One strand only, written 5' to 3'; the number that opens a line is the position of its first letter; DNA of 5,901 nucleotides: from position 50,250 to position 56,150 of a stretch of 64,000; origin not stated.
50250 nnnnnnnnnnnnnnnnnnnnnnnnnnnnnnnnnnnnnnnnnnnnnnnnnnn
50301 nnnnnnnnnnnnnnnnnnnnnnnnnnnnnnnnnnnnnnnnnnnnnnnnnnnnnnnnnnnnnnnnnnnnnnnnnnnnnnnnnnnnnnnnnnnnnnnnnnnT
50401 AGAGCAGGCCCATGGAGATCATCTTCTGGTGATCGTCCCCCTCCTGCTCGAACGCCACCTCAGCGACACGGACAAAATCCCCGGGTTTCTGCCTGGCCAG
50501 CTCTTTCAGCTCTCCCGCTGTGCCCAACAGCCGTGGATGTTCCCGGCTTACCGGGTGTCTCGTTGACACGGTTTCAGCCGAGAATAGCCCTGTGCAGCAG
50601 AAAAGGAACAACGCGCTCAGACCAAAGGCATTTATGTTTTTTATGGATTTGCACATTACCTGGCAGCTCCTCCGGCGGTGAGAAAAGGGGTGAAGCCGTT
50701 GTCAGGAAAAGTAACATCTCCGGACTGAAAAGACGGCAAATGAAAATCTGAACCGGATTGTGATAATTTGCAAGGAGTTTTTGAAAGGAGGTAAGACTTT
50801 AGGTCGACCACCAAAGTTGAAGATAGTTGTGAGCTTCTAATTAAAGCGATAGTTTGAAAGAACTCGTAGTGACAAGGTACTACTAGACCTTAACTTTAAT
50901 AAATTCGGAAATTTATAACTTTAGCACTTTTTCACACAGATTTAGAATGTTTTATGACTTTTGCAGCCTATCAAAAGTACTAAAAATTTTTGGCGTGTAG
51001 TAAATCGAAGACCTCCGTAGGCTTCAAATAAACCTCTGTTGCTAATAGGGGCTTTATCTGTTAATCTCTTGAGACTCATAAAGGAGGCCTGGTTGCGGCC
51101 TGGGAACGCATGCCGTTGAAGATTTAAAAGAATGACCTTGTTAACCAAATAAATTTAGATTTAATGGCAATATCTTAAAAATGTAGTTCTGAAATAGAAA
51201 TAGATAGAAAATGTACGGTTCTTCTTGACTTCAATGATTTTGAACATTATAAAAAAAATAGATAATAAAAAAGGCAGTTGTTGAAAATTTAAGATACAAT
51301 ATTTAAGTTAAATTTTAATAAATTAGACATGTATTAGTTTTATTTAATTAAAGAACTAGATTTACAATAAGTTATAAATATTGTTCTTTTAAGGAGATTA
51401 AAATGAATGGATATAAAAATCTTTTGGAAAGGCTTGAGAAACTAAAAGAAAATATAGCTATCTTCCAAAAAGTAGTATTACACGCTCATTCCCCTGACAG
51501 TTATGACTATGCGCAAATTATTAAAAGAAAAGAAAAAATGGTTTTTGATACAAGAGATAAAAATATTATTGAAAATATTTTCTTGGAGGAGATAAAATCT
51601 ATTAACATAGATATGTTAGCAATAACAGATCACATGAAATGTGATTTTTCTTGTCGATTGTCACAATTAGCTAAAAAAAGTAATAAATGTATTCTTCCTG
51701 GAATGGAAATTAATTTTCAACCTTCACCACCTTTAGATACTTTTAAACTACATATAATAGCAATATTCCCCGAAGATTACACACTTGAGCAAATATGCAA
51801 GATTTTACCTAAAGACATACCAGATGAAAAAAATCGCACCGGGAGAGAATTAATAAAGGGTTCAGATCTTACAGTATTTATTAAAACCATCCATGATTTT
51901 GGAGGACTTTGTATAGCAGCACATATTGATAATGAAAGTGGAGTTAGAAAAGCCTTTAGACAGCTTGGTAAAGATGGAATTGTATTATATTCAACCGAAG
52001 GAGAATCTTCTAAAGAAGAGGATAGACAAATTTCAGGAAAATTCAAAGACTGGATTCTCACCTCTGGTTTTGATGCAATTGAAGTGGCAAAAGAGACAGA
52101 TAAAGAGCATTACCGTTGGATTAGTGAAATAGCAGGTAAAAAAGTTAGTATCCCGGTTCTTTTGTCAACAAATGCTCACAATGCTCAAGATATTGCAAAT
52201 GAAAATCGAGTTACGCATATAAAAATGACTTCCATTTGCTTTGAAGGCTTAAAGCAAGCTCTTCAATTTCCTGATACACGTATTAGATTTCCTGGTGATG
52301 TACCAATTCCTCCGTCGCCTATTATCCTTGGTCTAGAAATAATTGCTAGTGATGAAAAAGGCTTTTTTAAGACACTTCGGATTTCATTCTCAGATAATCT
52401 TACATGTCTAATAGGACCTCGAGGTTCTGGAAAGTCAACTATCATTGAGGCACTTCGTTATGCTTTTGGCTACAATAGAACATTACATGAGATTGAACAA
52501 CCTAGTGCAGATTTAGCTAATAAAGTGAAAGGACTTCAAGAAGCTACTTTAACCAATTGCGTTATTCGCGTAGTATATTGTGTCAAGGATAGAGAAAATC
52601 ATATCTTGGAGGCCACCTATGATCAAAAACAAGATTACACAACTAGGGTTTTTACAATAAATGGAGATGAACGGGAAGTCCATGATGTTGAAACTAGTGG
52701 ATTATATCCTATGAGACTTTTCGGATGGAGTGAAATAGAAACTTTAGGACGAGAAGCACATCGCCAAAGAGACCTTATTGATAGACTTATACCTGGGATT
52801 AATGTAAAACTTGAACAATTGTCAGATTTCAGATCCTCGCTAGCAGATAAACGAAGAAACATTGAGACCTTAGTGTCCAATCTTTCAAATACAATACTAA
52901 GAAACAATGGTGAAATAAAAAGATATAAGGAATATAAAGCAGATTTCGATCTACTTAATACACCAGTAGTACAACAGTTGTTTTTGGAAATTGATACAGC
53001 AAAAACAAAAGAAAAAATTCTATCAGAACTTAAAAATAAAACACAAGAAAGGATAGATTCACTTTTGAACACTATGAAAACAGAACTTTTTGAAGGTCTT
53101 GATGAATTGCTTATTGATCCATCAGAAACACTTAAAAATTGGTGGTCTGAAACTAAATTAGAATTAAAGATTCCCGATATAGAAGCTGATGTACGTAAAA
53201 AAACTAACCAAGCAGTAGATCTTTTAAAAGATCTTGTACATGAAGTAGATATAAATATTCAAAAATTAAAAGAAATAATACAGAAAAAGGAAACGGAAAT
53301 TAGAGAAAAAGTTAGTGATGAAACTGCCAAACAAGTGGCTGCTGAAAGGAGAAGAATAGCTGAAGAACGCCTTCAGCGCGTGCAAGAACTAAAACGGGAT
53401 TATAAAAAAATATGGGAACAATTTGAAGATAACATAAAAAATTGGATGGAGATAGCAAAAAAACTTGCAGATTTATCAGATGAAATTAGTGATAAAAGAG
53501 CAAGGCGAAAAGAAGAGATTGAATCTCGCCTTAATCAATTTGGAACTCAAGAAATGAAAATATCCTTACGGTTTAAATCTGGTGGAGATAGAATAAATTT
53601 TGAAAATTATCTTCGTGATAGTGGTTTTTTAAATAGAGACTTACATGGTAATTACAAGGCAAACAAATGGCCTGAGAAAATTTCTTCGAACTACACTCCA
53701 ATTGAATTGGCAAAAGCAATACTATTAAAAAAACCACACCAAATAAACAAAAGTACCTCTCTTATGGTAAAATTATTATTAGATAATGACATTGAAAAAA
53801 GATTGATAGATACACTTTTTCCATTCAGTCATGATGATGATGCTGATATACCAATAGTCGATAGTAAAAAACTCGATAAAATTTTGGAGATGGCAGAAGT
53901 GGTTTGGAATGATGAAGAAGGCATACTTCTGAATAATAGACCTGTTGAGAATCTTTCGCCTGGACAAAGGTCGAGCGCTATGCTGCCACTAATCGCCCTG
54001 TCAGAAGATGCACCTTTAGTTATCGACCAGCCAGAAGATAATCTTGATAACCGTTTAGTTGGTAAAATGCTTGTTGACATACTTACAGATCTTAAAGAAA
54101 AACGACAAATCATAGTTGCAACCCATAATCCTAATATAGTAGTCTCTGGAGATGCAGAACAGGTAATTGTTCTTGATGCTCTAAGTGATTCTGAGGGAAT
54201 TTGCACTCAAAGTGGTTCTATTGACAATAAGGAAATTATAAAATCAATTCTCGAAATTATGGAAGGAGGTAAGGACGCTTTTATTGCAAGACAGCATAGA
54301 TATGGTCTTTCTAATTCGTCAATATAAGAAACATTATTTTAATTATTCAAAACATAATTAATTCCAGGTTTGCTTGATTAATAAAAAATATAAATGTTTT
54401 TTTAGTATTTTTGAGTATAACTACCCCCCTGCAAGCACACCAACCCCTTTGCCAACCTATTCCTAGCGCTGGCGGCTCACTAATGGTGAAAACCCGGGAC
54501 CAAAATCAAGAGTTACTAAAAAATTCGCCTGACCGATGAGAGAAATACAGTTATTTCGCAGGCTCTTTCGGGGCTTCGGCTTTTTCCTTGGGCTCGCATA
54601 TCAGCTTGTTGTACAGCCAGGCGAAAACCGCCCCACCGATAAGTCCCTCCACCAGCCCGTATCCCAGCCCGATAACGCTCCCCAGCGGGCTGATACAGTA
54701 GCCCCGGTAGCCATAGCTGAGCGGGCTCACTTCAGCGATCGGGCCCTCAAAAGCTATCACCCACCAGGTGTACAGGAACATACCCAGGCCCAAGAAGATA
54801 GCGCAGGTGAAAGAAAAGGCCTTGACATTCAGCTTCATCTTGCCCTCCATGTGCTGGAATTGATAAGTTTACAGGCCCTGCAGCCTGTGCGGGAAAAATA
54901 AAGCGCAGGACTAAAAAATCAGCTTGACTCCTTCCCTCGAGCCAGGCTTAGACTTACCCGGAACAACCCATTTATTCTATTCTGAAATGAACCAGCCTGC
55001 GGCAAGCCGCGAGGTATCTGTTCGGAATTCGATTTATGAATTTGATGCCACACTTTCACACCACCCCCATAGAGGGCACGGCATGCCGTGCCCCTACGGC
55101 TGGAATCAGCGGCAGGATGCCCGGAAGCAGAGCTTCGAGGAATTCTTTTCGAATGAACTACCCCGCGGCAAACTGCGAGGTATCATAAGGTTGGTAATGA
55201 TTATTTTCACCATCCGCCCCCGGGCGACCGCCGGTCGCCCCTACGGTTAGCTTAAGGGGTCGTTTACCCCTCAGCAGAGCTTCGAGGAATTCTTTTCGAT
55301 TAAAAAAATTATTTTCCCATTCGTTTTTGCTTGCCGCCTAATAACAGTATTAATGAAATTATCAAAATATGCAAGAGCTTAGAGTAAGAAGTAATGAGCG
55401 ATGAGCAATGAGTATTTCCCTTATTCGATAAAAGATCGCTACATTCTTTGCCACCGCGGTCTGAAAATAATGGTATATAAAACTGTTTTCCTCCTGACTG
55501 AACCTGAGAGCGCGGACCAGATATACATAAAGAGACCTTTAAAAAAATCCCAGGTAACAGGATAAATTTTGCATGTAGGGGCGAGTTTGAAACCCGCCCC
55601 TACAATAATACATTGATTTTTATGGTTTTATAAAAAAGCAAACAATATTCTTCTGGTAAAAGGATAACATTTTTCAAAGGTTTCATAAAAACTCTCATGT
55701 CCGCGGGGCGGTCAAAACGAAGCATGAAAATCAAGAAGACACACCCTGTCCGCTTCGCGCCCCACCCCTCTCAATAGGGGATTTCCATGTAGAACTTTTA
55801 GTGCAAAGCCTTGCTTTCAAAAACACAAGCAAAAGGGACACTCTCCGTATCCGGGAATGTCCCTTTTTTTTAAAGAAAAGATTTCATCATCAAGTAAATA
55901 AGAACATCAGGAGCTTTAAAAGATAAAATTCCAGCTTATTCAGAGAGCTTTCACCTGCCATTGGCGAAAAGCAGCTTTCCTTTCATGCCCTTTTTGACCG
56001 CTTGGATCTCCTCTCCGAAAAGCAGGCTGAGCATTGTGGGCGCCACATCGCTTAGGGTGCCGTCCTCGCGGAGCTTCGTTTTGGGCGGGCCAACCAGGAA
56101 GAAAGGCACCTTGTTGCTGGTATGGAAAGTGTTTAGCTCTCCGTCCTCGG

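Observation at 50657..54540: AT-rich island carrying a single 974-aa PHP-nuclease / SMC-like ATPase fusion gene: candidate single-gene anti-phage or DNA-surveillance system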

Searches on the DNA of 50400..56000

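Call 50: search_rna_families(source=window, start=50400, end=56000, threshold=evalue, max_evalue=1)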
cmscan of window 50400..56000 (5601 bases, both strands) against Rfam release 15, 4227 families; matches with E-value up to 1: 2.
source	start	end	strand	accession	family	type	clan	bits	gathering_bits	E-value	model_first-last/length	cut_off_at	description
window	55795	55881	+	RF02621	BSnc120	Gene; sRNA;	-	25.4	114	0.016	1-88/88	no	Brucella sRNA 120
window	55064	55147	+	RF02100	tfoR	Gene; sRNA;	-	18.2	70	0.66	1-101/101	no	Translational regulator of tfoXVC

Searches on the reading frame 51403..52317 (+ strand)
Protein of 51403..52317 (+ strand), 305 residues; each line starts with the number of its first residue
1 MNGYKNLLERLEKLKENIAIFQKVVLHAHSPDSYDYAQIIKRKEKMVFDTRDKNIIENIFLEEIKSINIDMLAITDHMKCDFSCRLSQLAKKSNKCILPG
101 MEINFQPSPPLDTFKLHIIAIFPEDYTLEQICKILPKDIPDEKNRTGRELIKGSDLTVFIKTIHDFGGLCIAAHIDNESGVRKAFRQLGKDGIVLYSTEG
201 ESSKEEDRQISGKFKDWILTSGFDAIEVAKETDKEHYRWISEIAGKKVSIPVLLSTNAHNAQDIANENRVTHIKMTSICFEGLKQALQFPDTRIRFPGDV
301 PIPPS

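Call 64: search_solved_structures(query=A2, max_evalue=1, show_alignments=2)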
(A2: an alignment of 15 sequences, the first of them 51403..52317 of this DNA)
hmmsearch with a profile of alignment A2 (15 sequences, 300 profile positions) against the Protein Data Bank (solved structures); distinct sequences matched with E-value up to 1: 4.
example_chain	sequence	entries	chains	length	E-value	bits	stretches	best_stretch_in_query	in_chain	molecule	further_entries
3mtw_A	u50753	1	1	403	0.13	14.5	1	125-191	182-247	L-Arginine carboxypeptidase Cc2672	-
9cc5_A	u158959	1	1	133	0.43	12.8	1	191-260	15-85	Amylin-NHO-22 Binder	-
6xfk_A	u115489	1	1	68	0.47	12.7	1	179-226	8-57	Type 3 secretion system pilotin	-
6xfj_A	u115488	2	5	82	0.68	12.1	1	178-225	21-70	Type 3 secretion system pilotin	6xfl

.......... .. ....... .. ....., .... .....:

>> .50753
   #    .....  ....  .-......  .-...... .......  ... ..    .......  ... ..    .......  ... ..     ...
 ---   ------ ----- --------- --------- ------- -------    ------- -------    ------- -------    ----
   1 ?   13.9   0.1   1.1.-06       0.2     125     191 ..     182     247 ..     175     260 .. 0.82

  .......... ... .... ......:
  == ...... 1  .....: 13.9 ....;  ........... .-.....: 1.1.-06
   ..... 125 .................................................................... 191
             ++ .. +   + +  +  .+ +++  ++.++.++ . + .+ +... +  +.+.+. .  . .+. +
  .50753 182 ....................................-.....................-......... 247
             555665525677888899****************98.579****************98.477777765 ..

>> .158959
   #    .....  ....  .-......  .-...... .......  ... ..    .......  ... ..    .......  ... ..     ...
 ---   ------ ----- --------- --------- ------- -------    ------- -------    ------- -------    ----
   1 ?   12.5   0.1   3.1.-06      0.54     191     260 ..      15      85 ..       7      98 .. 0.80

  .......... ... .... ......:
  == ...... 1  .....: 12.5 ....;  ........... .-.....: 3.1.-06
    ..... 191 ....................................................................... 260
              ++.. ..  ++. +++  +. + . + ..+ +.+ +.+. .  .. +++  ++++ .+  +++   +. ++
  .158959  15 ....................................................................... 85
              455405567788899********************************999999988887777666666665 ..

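Call 66: search_protein_families(library=pfam, alignment_id=A2, max_evalue=0.1)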
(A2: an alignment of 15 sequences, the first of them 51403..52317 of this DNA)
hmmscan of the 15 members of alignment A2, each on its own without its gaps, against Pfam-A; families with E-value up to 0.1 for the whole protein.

A. member 1, window:51403-52317:+ (305 aa): 1 family
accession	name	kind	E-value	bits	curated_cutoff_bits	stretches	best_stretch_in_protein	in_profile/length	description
PF02811.25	PHP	-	0.0029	18.4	26.4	1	61-176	21-130/164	PHP domain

B. families by the number of members that match (of 15 scanned): 2 families
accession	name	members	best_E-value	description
PF02811.25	PHP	10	0.0029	PHP domain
PF03588.20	Leu_Phe_trans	1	0.07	Leucyl/phenylalanyl-tRNA protein transferase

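Call 74: predict_structure(alignment_id=A2)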
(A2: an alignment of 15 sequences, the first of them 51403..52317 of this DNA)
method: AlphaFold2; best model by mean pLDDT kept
length: 305 residues; sequences in the alignment: 15
mean_pLDDT: 85.2   pTM: 0.85
mean pLDDT of the five models: 85.2, 84.4, 82.2, 82.0, 74.3
residues with pLDDT >= 90: 135; 70-90: 133; 50-70: 33; < 50: 4
segments of 3 or more residues with pLDDT < 50: none
pLDDT, mean of each block of 10 residues (from residue 1): 81 78 93 73 52 77 90 95 91 88 92 92 96 95 92 92 97 85 83 76 57 82 93 89 86 87 87 92 90 84 64
secondary structure, 60 per line:
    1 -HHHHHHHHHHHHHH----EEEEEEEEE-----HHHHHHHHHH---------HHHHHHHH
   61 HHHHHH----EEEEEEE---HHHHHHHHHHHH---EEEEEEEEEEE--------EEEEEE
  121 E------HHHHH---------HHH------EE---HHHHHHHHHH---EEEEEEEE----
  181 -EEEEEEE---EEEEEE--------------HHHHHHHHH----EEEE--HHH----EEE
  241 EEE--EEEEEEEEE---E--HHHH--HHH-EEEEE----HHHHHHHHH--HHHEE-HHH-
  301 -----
elements in order: H2-15 E20-28 H34-43 H53-66 E71-77 H81-92 E96-106 E115-121 H128-132 H156-165 E169-176 E182-188 E192-197 H212-220 E225-228 E238-243 E246-254 H261-264 E271-275 H280-288

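Call 77: fold_search(model_id=the predicted structure, library=pdb)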
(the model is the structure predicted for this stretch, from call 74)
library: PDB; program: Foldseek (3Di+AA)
matches with E <= 10: 181; with E <= 0.001: 7
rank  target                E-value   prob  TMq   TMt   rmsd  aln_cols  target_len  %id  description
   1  2anu_B                1.8e-05  1.00  0.44  0.58   6.7       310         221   14  Crystal structure of Predicted metal-dependent phosphoesterase (PHP family) (tm0559) from THERMOTOGA MARITIMA at 2.40  (released 2005-10-18)
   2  5zb8_A                2.1e-05  1.00  0.51  0.40   5.5       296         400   14  Crystal structure of the novel lesion-specific endonuclease PfuEndoQ from Pyrococcus furiosus (released 2018-04-04)
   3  5zb8_B                3.4e-05  1.00  0.45  0.36   6.8       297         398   13  Crystal structure of the novel lesion-specific endonuclease PfuEndoQ from Pyrococcus furiosus (released 2018-04-04)
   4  7ug9                  3.6e-05  1.00  0.35  0.49   5.4       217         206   16  Crystal structure of RNase AM PHP domain (released 2022-08-31)
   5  5zb8_C                5.1e-05  1.00  0.46  0.36   7.0       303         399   13  Crystal structure of the novel lesion-specific endonuclease PfuEndoQ from Pyrococcus furiosus (released 2018-04-04)
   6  9etk                  8.7e-05  1.00  0.33  0.36  10.6       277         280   14  Crystal structure of Vibrio cholerae RNase AM (released 2024-09-11)
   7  3e0f                  7.6e-04  0.99  0.36  0.38  10.0       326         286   11  Crystal structure of a putative metal-dependent phosphoesterase (bad_1165) from bifidobacterium adolescentis atcc 15703  (released 2008-09-02)
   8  3o0f                  1.1e-03  0.99  0.36  0.38   9.4       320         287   11  Crystal structure of a putative metal-dependent phosphoesterase (BAD_1165) from bifidobacterium adolescentis atcc 15703  (released 2010-08-25)
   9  2hnh                  3.7e-03  1.00  0.22  0.08   4.0       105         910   15  Crystal structure of the catalytic alpha subunit of E. coli replicative DNA polymerase III (released 2006-09-19)
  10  3f2b_A                3.9e-03  1.00  0.36  0.12  10.6       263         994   14  DNA Polymerase PolC from Geobacillus kaustophilus complex with DNA, dGTP, Mg and Zn (released 2009-01-20)
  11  3f2c_A                5.2e-03  0.99  0.36  0.12   9.7       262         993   14  DNA Polymerase PolC from Geobacillus kaustophilus complex with DNA, dGTP and Mn (released 2009-01-20)
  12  4gx9_C                7.0e-03  1.00  0.31  0.30   5.0       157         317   13  Crystal structure of a DNA polymerase III alpha-epsilon chimera (released 2013-04-03)
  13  2hqa                  9.4e-03  1.00  0.22  0.08   4.0       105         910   15  Crystal structure of the catalytic alpha subunit of E. Coli replicative DNA polymerase III (released 2006-09-19)
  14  4iqj_B                1.1e-02  0.99  0.30  0.09   5.8       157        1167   13  Structure of PolIIIalpha-Tauc-DNA complex suggests an atomic model of the replisome (released 2013-03-13)
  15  4jom                  1.5e-02  0.98  0.21  0.08   4.4       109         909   18  Structure of E. coli Pol III 3mPHP mutant (released 2013-05-29)
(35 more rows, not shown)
